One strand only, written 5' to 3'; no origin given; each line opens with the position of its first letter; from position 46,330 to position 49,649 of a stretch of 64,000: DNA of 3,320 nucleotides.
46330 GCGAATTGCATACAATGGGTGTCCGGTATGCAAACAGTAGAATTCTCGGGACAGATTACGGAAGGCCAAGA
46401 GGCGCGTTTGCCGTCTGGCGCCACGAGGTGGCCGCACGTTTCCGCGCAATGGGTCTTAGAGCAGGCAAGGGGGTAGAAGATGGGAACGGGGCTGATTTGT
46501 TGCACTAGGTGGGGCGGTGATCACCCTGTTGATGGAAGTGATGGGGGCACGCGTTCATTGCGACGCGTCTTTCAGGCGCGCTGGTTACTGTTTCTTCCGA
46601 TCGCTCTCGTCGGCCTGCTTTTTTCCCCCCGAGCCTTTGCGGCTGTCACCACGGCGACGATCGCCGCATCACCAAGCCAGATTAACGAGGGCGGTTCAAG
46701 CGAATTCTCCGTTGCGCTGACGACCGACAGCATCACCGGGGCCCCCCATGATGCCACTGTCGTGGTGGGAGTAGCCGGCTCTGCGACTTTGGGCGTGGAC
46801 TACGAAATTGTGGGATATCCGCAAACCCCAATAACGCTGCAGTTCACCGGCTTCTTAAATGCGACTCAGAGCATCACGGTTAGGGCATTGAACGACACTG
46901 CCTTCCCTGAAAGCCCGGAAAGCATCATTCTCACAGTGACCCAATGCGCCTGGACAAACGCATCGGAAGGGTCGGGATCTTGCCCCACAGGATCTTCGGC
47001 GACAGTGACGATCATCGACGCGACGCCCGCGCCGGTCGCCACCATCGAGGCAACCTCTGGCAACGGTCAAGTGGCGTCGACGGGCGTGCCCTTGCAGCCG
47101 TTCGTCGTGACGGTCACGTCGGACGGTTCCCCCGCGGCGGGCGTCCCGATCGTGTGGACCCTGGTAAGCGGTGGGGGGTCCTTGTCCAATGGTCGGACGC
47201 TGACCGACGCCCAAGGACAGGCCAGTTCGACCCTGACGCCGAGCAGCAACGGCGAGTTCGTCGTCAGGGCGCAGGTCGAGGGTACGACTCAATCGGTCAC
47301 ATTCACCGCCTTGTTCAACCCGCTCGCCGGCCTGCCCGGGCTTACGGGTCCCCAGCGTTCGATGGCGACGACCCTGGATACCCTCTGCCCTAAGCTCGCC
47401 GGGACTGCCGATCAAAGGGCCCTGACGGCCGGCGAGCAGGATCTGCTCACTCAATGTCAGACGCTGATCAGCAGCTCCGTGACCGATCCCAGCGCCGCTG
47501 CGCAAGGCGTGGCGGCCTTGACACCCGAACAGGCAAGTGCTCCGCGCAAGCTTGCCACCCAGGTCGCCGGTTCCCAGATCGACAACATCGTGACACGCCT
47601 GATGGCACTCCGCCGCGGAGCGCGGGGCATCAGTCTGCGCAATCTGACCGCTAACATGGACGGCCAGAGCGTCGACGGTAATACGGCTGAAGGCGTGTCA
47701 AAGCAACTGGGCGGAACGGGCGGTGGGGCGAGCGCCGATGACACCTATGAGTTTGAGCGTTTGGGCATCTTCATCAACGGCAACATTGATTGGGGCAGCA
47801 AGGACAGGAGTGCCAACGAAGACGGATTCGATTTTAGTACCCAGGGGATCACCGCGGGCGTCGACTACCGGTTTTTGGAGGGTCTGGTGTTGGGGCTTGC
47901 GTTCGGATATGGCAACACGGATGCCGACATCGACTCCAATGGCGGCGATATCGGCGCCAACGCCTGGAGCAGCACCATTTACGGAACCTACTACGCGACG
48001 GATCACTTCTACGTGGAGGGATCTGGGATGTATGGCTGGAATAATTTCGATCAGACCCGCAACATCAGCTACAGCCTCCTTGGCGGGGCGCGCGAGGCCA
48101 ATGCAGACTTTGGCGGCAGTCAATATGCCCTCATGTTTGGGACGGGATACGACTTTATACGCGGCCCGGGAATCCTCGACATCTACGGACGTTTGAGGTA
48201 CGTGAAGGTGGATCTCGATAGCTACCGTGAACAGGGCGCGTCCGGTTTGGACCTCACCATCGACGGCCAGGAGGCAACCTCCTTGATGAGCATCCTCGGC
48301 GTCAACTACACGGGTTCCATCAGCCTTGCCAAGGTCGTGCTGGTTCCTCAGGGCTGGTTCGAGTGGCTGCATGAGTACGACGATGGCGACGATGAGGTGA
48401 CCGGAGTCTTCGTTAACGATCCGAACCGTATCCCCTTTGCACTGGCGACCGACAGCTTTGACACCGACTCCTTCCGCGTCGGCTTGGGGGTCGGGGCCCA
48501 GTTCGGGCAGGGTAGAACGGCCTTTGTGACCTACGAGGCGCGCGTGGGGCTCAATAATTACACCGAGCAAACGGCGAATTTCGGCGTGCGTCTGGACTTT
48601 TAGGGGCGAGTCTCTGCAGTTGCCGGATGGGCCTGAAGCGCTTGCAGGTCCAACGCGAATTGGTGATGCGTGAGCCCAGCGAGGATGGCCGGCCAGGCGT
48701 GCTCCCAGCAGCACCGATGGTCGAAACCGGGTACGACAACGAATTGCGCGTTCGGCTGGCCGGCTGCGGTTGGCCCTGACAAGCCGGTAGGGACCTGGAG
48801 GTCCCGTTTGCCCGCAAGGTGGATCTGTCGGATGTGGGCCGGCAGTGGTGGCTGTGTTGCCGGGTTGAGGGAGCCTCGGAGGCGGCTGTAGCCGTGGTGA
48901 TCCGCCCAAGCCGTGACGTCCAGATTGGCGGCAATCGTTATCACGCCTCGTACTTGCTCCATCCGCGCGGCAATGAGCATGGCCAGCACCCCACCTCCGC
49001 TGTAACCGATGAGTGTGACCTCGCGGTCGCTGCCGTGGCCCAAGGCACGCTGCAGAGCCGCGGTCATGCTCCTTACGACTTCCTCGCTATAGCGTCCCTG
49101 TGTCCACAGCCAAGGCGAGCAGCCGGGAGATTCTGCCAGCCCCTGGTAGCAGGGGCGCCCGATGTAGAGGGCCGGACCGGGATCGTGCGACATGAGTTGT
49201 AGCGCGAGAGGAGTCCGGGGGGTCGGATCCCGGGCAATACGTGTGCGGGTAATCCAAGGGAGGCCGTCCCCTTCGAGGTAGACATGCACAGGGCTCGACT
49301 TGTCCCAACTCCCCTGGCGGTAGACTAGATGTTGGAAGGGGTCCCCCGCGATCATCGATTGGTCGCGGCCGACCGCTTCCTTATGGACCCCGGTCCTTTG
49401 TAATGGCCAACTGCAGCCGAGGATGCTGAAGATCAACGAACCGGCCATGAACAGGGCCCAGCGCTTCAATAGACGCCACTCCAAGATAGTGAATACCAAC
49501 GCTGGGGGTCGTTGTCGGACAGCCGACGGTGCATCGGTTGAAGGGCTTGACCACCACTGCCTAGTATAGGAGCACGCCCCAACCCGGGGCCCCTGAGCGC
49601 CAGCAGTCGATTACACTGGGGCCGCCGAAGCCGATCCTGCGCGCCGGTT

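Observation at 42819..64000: Locus-level hypothesis: multi-sensor Thr-phosphorylation network with two FHA readers (T6SS TagH and a TIR effector)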

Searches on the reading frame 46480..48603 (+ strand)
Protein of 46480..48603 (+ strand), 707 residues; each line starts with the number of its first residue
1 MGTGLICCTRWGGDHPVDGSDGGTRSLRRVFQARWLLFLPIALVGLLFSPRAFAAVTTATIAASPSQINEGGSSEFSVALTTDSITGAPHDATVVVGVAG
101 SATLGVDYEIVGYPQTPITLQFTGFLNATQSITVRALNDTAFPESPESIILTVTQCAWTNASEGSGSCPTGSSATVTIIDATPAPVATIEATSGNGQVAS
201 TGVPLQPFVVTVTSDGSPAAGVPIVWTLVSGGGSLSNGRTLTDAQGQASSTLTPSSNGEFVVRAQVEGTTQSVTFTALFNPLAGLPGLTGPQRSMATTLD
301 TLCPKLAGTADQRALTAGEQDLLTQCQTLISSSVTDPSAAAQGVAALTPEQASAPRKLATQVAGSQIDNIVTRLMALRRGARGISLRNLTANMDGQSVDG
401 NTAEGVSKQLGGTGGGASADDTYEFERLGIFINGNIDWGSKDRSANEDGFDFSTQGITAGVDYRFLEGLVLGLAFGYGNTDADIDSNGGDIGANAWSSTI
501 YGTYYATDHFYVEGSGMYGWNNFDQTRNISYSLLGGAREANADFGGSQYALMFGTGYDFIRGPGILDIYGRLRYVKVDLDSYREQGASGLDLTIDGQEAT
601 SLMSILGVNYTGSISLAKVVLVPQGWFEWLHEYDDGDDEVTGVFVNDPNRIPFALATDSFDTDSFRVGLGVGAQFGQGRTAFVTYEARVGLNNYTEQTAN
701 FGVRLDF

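Call 5: search_protein_families(library=pfam, proteins=[window:46480-48603:+], max_evalue=0.01)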
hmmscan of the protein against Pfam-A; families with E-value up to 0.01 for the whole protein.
window:46480-48603:+ (707 aa): 4 families
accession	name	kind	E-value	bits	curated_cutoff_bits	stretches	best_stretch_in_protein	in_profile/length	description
PF03797.25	Autotransporter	-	7.3e-53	180.4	26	1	431-686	2-255/255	Autotransporter beta-domain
PF02369.22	Big_1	-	5.3e-09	36.5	34.9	1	199-276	12-91/93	Bacterial Ig-like domain (group 1)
PF17789.7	MG4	-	0.0026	18.4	24.7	1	202-266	13-75/95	Macroglobulin domain MG4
PF03160.20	Calx-beta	-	0.0055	17.2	27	0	97-181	45-118/119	Calx-beta domain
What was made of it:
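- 46480..48603 (+): Autotransporter (Big_1 passenger plus beta-barrel). Autotransporter 7e-53 (call 5).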

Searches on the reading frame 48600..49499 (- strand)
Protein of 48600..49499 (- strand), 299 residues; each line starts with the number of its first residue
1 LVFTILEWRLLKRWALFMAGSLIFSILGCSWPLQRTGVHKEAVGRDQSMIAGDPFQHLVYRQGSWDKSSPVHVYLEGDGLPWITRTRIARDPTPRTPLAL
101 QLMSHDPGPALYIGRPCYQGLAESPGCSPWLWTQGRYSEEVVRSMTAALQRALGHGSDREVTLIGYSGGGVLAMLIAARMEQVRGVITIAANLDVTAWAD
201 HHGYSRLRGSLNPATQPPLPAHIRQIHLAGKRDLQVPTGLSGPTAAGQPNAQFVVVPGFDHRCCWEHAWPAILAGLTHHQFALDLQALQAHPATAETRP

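Call 5: search_protein_families(library=pfam, proteins=[window:48600-49499:-], max_evalue=0.01)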
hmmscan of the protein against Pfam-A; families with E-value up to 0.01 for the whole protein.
window:48600-49499:- (299 aa): 5 families
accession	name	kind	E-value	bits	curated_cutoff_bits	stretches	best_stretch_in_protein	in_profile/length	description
PF00561.26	Abhydrolase_1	-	0.00016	21.9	25.8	1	126-201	39-121/245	alpha/beta hydrolase fold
PF12146.15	Hydrolase_4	-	0.00088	19.1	27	1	140-197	57-115/239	Serine aminopeptidase, S33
PF01738.24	DLH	-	0.0055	16.8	21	1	136-187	73-125/217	Dienelactone hydrolase family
PF00975.26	Thioesterase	-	0.0069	17.1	26.4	1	160-183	67-90/226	Thioesterase domain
PF01764.32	Lipase_3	-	0.007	16.7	22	0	140-181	44-85/140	Lipase (class 3)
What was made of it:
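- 48600..49499 (-): Alpha/beta hydrolase-like lipoprotein. Weak Abhydrolase hits (call 5).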
